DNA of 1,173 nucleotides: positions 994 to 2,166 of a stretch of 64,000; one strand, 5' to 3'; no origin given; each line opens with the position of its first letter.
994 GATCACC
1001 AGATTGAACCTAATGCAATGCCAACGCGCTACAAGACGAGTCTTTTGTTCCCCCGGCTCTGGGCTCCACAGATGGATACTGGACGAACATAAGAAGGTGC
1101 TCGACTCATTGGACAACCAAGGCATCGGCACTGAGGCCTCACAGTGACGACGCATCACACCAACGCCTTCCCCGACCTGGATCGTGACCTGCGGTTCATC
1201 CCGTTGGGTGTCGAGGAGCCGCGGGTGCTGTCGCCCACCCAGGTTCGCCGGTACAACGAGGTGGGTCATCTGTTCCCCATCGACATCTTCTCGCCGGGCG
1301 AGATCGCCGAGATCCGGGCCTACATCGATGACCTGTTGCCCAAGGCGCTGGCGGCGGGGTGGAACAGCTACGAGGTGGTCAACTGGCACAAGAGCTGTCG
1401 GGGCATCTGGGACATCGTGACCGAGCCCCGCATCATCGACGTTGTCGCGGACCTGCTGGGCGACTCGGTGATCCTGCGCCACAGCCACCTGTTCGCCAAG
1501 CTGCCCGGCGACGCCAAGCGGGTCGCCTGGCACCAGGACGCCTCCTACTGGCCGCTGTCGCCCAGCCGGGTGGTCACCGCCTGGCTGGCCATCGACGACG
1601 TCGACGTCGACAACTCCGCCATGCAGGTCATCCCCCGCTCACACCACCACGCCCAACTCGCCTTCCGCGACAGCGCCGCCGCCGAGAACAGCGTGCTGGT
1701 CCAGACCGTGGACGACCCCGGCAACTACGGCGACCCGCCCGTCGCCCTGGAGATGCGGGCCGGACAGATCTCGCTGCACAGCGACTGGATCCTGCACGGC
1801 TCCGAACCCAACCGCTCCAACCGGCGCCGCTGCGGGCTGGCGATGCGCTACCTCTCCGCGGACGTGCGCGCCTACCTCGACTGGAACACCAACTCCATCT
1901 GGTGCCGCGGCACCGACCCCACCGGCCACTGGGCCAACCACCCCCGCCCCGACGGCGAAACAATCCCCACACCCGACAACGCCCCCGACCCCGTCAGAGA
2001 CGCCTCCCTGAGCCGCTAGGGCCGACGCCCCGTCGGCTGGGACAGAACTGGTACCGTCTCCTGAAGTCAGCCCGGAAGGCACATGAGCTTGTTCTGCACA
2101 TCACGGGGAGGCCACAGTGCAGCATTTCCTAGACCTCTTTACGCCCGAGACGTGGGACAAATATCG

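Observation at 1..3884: Mosaic same-strand gene string: MTase tail, low-GC DUF4238, PhyH dioxygenase, low-GC EVE-nuclease, second PhyH 3' copy (candidate composite DNA-modification/defence locus)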

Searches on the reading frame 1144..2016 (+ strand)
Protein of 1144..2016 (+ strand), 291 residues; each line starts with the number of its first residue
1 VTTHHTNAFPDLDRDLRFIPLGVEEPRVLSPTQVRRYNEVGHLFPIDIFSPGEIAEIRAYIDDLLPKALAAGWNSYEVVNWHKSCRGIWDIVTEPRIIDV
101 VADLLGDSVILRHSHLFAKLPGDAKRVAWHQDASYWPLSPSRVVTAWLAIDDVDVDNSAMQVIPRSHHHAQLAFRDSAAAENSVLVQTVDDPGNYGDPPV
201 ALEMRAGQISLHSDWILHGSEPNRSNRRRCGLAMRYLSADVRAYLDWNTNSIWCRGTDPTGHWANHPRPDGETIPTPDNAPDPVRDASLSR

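Call 5: search_protein_families(library=pfam, proteins=[window:1144-2016:+], max_evalue=0.1)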
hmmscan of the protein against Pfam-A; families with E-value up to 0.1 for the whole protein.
window:1144-2016:+ (291 aa): 2 families
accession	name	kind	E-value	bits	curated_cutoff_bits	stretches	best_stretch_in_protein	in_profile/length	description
PF05721.19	PhyH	-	7.2e-27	95.5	22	1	38-229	2-211/213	Phytanoyl-CoA dioxygenase (PhyH)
PF13667.11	ThiC-associated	-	0.078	13.3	27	0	179-217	37-75/81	ThiC-associated domain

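Call 6: search_protein_families(library=padloc, proteins=[window:1144-2016:+], max_evalue=0.1)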
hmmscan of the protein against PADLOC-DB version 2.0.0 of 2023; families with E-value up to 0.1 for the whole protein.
window:1144-2016:+ (291 aa): 0 families

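Call 17: find_related_loci(query=window:1144-2016:+, collection=genome_contigs, flank=10000)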
Query window:1144-2016:+ (291 aa) in genome_contigs; peptide patterns used: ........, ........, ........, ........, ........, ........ (x = any residue, [..] = any of these).
599 stretches matched a pattern (row limit reached: there are more); 583 encode a relative of the query (tblastn E <= 1e-3); the best 80 are kept; 79 distinct loci.
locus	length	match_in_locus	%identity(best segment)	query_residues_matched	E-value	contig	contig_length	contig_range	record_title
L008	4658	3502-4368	93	3-291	0e+0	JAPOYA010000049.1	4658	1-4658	MAG: Acidimicrobiaceae bacterium isolate COS4_bin_1 NODE_10407_length_4658_cov_55.7013, whole genome shotgun sequence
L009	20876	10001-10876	86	1-290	8e-170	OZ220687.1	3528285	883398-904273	MAG: Acidimicrobiales bacterium isolate 3e3f92a6-18ad-429f-812c-c77ddcffca8d genome assembly, chromosome: 1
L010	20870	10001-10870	86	3-290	1e-169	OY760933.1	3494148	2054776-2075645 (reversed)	MAG: Acidimicrobiales bacterium isolate b23e3463-bb66-4d81-aeee-4505f53c6dd8 genome assembly, chromosome: 1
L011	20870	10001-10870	86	3-291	2e-168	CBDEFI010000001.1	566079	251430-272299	MAG: Acidimicrobiales bacterium isolate 2e4b594b-7fba-4ce7-b97d-329b2cb5198a genome assembly, contig: contig_1, whole ge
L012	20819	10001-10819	80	4-276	2e-150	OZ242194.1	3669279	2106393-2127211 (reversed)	MAG: Acidimicrobiales bacterium isolate b96ec2c2-7b30-4efb-902b-edc41798273b genome assembly, chromosome: 1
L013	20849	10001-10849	75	5-286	1e-143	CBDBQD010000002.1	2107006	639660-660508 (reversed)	MAG: Acidimicrobiales bacterium isolate db1414f4-4500-4078-99cf-ff89edbfc6eb genome assembly, contig: contig_2, whole ge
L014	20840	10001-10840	73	3-282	1e-143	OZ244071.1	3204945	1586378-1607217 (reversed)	MAG: Dehalococcoidia bacterium isolate 772cc28d-f118-45af-92c8-bcb28103da5b genome assembly, chromosome: 1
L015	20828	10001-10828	74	3-278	6e-143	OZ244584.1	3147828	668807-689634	MAG: Dehalococcoidia bacterium isolate 6f5e74ac-264d-476d-87d8-581b930f35c8 genome assembly, chromosome: 1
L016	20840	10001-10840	73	3-282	1e-142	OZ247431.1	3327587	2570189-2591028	MAG: Dehalococcoidia bacterium isolate c15901d5-d28f-4d5c-bcfc-8c60e7bd0c97 genome assembly, chromosome: 1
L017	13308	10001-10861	70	3-290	2e-142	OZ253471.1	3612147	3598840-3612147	MAG: Dehalococcoidia bacterium isolate 41ac3497-52d9-4345-8c76-2a61940320b0 genome assembly, chromosome: 1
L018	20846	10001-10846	73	3-284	4e-142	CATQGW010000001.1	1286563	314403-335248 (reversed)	MAG: uncultured Dehalococcoidia bacterium isolate 6a0e96f9-4ae1-4976-a57e-aaa65d381751 genome assembly, contig: contig_1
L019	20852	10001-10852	75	5-289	3e-141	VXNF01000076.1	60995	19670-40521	MAG: Acidimicrobiia bacterium isolate SB0661_bin_55 NODE_581_length_60995_cov_98.166278, whole genome shotgun sequence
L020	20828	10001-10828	73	3-278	5e-141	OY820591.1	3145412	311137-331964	MAG: Dehalococcoidia bacterium isolate bad7acc4-ca48-4abb-846f-85865ba1c961 genome assembly, chromosome: 1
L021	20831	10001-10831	72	3-279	2e-140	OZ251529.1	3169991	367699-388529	MAG: Dehalococcoidia bacterium isolate 64543fda-5a3a-48f4-bbbd-4b73dd240877 genome assembly, chromosome: 1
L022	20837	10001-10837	72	1-279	1e-139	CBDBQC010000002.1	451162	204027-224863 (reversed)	MAG: Dehalococcoidia bacterium isolate 3b5922da-460a-4212-a651-5a23880356d2 genome assembly, contig: contig_2, whole gen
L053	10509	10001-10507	96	1-169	8e-106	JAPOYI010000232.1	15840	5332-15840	MAG: Gammaproteobacteria bacterium isolate COS4_bin_29 NODE_3055_length_15840_cov_23.6524, whole genome shotgun sequence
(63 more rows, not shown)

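Call 26: search_protein_families(library=pfam, proteins=[L009:516-3314:-, L009:4699-6084:-, L009:6047-8281:-, L009:8400-9317:-, L009:9317-9853:-, L009:11275-12078:+, L009:12680-13141:-, L009:13420-13956:-, L009:13899-14534:+, L009:15581-16039:-], max_evalue=0.01)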
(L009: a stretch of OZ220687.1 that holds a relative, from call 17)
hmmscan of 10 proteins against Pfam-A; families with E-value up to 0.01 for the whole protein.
L009:516-3314:- (933 aa): 8 families
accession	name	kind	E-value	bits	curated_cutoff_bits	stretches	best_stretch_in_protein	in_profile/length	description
PF00580.27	UvrD-helicase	-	6.6e-55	187.1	23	1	32-292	4-270/271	UvrD/REP helicase N-terminal domain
PF13361.12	UvrD_C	-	1.2e-28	100.9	25.6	2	508-655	238-349/350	UvrD-like helicase C-terminal domain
PF12705.13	PDDEXK_1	-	2.4e-27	96.9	22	1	699-929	2-247/247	PD-(D/E)XK nuclease superfamily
PF13245.12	AAA_19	-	8.4e-21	75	25.1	1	40-276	10-132/134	AAA domain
PF13538.12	UvrD_C_2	-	1.6e-13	50.7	27.4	2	579-603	3-29/52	UvrD-like helicase C-terminal domain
PF13604.12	AAA_30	-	1.5e-06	28.5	27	1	33-98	9-72/191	AAA domain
PF01443.25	Viral_helicase1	-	0.00063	20.1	21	0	232-278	57-102/228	Viral superfamily 1 RNA helicase core domain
PF01930.23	Cas_Cas4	-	0.0022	18.5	22.7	1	819-929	53-159/160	Domain of unknown function DUF83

L009:4699-6084:- (462 aa): 0 families

L009:6047-8281:- (745 aa): 1 family
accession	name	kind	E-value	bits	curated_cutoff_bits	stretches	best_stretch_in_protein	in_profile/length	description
PF01935.23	DUF87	-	1.5e-09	38.7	23.2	1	263-329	8-68/220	Helicase HerA, central domain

L009:8400-9317:- (306 aa): 1 family
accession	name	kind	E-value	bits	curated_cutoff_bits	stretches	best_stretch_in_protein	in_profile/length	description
PF16162.10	KwaB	-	4e-05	24.1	26.3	1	113-293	4-186/186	Kiwa protein KwaB-like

L009:9317-9853:- (179 aa): 1 family
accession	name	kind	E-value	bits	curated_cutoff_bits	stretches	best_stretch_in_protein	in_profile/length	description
PF07690.21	MFS_1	-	0.0024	17.3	33.4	1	20-115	134-220/347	Major Facilitator Superfamily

L009:11275-12078:+ (268 aa): 0 families

L009:12680-13141:- (154 aa): 0 families

L009:13420-13956:- (179 aa): 1 family
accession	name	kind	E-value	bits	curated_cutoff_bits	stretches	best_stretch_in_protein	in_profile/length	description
PF04266.20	ASCH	-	6e-06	27.3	21.2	1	45-111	1-67/103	ASCH domain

L009:13899-14534:+ (212 aa): 0 families

L009:15581-16039:- (153 aa): 1 family
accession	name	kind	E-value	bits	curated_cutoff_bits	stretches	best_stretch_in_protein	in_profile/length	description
PF04266.20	ASCH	-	4e-06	27.9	21.2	1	19-83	1-65/103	ASCH domain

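Call 27: search_protein_families(library=pfam, proteins=[L009:16053-16460:-, L009:16666-17112:-, L009:18455-19729:-, L009:20452-20862:-, L010:90-1268:+, L010:1482-2585:+, L010:3124-3609:+, L010:5382-7118:-, L010:7812-8882:-, L010:9113-9826:+], max_evalue=0.01)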
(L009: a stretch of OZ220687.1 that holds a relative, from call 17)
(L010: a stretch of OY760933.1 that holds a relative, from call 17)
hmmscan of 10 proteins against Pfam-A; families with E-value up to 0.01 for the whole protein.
L009:16053-16460:- (136 aa): 4 families
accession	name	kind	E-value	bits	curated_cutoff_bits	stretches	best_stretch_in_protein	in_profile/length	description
PF13744.12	HTH_37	-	2.9e-07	30.6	27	1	34-113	2-77/80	Helix-turn-helix domain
PF13560.12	HTH_31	-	1.3e-05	25.8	27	1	59-108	4-55/64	Helix-turn-helix domain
PF01381.28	HTH_3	-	0.00054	20.4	23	1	61-93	1-34/55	Helix-turn-helix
PF04545.22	Sigma70_r4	-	0.0024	17.8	24.1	1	50-93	1-44/50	Sigma-70, region 4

L009:16666-17112:- (149 aa): 1 family
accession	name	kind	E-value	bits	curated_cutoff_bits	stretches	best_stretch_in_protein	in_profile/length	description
PF05973.20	Gp49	-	0.00053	20.4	23.9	0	87-130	52-89/90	Phage derived protein Gp49-like (DUF891)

L009:18455-19729:- (425 aa): 3 families
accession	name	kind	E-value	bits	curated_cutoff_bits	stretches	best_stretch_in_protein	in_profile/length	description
PF13304.12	AAA_21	-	7.8e-30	105.4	27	2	207-356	161-303/304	AAA domain, putative AbiEii toxin, Type IV TA system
PF13175.12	AAA_15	-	3.1e-06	27.5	32.1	0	311-351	330-369/374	AAA ATPase domain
PF02463.25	SMC_N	-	9.6e-06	25.6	40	1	44-74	26-57/220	RecF/RecN/SMC N terminal domain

L009:20452-20862:- (137 aa): 0 families

L010:90-1268:+ (393 aa): 2 families
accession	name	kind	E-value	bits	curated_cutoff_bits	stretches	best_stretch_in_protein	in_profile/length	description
PF13337.12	BrxL_ATPase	-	2.1e-67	227.6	25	1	3-184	132-313/313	Lon-like protease BrxL-like, ATPase domain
PF04326.19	SLFN_AlbA_2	-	8e-15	55.8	25.3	1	242-378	1-116/118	Schlafen, AlbA_2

L010:1482-2585:+ (368 aa): 0 families

L010:3124-3609:+ (162 aa): 1 family
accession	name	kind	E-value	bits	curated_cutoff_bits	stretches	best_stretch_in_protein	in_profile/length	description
PF04227.17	Indigoidine_A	-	9.9e-45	153.5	25.2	1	16-140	1-126/291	Indigoidine synthase A like protein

L010:5382-7118:- (579 aa): 1 family
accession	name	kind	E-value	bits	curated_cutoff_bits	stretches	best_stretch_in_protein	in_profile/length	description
PF12733.13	Cadherin-like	-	8.4e-06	26.6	24.2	1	501-568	22-88/89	Cadherin-like beta sandwich domain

L010:7812-8882:- (357 aa): 8 families
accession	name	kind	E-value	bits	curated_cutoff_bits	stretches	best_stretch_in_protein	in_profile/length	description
PF13545.12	HTH_Crp_2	-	2.1e-06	28.1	27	1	164-213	18-66/70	Crp-like helix-turn-helix domain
PF00392.27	GntR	-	1.3e-05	25.2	27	1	171-204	27-60/64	Bacterial regulatory proteins, gntR family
PF12802.13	MarR_2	-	2.1e-05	25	27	1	156-202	8-54/61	MarR family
PF09339.16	HTH_IclR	-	7.1e-05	22.9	22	1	167-201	17-51/52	IclR helix-turn-helix domain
PF01978.25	TrmB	-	0.00072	19.8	25.6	0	167-204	21-58/68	Sugar-specific transcriptional regulator TrmB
PF13412.12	HTH_24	-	0.0029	17.6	21.9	1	172-199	21-48/48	Winged helix-turn-helix DNA-binding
PF25213.1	HVO_A0261_N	-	0.003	17.8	35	0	170-203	26-59/86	HVO_A0261 N-terminal domain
PF01047.28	MarR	-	0.0039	17.5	24.6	1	165-202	14-51/59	MarR family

L010:9113-9826:+ (238 aa): 0 families

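Call 34: search_protein_families(library=pfam, alignment_id=A3, max_evalue=0.00001)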
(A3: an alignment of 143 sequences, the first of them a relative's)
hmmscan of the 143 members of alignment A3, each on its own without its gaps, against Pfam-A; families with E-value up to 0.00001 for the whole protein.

A. member 1, L012:8500-8916:- (139 aa): 1 family
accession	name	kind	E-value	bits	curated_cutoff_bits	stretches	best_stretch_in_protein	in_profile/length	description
PF01850.27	PIN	-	1.1e-12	49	23.6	1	8-123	3-119/120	PIN domain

B. families by the number of members that match (of 143 scanned): 133 families (the first 25 are shown)
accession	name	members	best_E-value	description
PF05721.19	PhyH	7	1.2e-28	Phytanoyl-CoA dioxygenase (PhyH)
PF03219.20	TLC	7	1.4e-17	TLC ATP/ADP transporter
PF07690.21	MFS_1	5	1.6e-53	Major Facilitator Superfamily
PF00528.27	BPD_transp_1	5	8.6e-47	Binding-protein-dependent transport system inner membrane component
PF02779.29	Transket_pyr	5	7e-45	Transketolase, pyrimidine binding domain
PF02780.25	Transketolase_C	5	4.8e-40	Transketolase, C-terminal domain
PF07969.17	Amidohydro_3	4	1.1e-87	Amidohydrolase family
PF00578.27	AhpC-TSA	4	1.6e-15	AhpC/TSA family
PF00083.30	Sugar_tr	4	6.1e-09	Sugar (and other) transporter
PF00171.27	Aldedh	3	1.5e-181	Aldehyde dehydrogenase family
PF01979.26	Amidohydro_1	3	1.9e-22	Amidohydrolase family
PF06439.18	3keto-disac_hyd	3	2.1e-11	3-keto-disaccharide hydrolase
PF12832.13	MFS_1_like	3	1.8e-07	MFS_1 like family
PF06253.16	MTTB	2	5.2e-190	Trimethylamine methyltransferase (MTTB)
PF00496.27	SBP_bac_5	2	1.8e-109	Bacterial extracellular solute-binding proteins, family 5 Middle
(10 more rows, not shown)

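Call 48: find_related_loci(query=window:1144-2016:+, collection=metagenome_contigs, flank=10000)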
Query window:1144-2016:+ (291 aa) in metagenome_contigs; peptide patterns used: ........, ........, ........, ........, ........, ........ (x = any residue, [..] = any of these).
600 stretches matched a pattern (row limit reached: there are more); 575 encode a relative of the query (tblastn E <= 1e-3); the best 80 are kept; 80 distinct loci.
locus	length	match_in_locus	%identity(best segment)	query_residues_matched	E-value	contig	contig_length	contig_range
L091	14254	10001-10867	82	3-289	2e-157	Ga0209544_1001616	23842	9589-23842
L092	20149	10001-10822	78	3-276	9e-148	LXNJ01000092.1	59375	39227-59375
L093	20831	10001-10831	73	6-282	2e-143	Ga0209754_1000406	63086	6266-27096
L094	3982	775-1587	72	6-276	7e-140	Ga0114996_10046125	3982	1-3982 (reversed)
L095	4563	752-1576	67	1-275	2e-133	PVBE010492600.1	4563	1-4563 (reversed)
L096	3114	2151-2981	65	7-283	6e-132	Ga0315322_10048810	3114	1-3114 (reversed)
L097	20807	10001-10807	67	7-275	6e-127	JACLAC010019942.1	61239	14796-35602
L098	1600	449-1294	64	6-290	4e-136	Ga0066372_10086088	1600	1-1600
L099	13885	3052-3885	63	7-284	3e-122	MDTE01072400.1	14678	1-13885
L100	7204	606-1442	64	1-279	1e-121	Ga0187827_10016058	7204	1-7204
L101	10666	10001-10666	82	1-222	2e-119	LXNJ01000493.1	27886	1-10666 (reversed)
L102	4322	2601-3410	65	6-276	1e-119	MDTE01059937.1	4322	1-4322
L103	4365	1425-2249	62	1-275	7e-120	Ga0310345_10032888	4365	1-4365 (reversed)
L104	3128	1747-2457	77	55-290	3e-118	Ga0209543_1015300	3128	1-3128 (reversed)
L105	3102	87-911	59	1-276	9e-118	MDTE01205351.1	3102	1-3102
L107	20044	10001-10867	82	3-289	6e-157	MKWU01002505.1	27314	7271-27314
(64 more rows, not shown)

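Call 51: search_protein_families(library=pfam, proteins=[L010:10951-11412:-, L010:11405-13396:-, L010:13396-14451:-, L010:14832-17009:-, L010:16993-17967:-, L010:18375-19046:+, L011:3395-4648:-, L011:4824-8717:-, L011:11203-12177:-, L011:15785-16690:+], max_evalue=0.001)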
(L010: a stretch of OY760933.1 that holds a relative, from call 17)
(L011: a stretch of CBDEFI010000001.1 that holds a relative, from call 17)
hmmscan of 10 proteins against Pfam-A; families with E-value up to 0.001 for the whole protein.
L010:10951-11412:- (154 aa): 1 family
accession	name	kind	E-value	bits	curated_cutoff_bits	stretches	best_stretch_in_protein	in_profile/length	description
PF04266.20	ASCH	-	4e-06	27.9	21.2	1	20-86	1-67/103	ASCH domain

L010:11405-13396:- (664 aa): 4 families
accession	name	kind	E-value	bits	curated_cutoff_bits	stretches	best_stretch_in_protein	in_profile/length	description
PF00583.31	Acetyltransf_1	-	1.1e-08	35.8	20.7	1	35-120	25-116/116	Acetyltransferase (GNAT) family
PF13508.13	Acetyltransf_7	-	3.5e-08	34.2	27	1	42-121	4-83/84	Acetyltransferase (GNAT) domain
PF13673.13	Acetyltransf_10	-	1.3e-07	32.1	23.6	1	43-125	33-112/128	Acetyltransferase (GNAT) domain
PF14542.12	Acetyltransf_CG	-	7.2e-05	23.3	30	1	53-94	12-52/80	GCN5-related N-acetyl-transferase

L010:13396-14451:- (352 aa): 0 families

L010:14832-17009:- (726 aa): 2 families
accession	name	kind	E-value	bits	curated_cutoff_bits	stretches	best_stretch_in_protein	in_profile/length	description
PF02371.22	Transposase_20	-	9.3e-23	80.9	21.3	1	603-686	3-87/87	Transposase IS116/IS110/IS902 family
PF01548.23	DEDD_Tnp_IS110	-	6.8e-20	71.9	29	1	386-539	1-155/155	Transposase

L010:16993-17967:- (325 aa): 1 family
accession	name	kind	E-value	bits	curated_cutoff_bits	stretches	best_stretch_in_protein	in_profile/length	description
PF13470.12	PIN_3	-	0.00032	21.9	27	1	145-264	1-115/115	PIN domain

L010:18375-19046:+ (224 aa): 0 families

L011:3395-4648:- (418 aa): 3 families
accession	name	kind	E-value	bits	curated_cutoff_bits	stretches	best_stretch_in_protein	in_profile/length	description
PF13304.12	AAA_21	-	2.2e-36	126.9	27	1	45-350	2-304/304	AAA domain, putative AbiEii toxin, Type IV TA system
PF02463.25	SMC_N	-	4.2e-06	26.8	40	0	44-65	26-47/220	RecF/RecN/SMC N terminal domain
PF13175.12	AAA_15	-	0.00014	22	32.1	0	47-66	28-47/374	AAA ATPase domain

L011:4824-8717:- (1298 aa): 6 families
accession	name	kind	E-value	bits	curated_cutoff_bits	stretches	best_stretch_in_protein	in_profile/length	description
PF00271.37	Helicase_C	-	1.1e-22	80.9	23.5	1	641-740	15-110/110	Helicase conserved C-terminal domain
PF00176.29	SNF2-rel_dom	-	1.1e-16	61.2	24.9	1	231-399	18-184/290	SNF2-related domain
PF04851.21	ResIII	-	2.7e-15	57.1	22.5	1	211-379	2-163/164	Type III restriction enzyme, res subunit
PF13020.12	NOV_C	-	2.8e-13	50.2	22.1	1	1176-1256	3-83/91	Protein NO VEIN, C-terminal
PF00270.35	DEAD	-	9.3e-10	38.9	26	1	223-379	9-161/167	DEAD/DEAH box helicase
PF16203.11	ERCC3_RAD25_C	-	0.00085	19.1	27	0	643-757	62-174/248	ERCC3/RAD25/XPB C-terminal helicase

L011:11203-12177:- (325 aa): 2 families
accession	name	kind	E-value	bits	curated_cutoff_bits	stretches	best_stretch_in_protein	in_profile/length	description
PF13304.12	AAA_21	-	9.2e-22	78.9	27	1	3-252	65-304/304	AAA domain, putative AbiEii toxin, Type IV TA system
PF13175.12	AAA_15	-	0.00023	21.4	32.1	1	206-247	330-370/374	AAA ATPase domain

L011:15785-16690:+ (302 aa): 1 family
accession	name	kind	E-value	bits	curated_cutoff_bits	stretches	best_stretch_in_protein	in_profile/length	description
PF03372.29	Exo_endo_phos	-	3.2e-05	24.2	24.5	1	7-285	2-225/225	Endonuclease/Exonuclease/phosphatase family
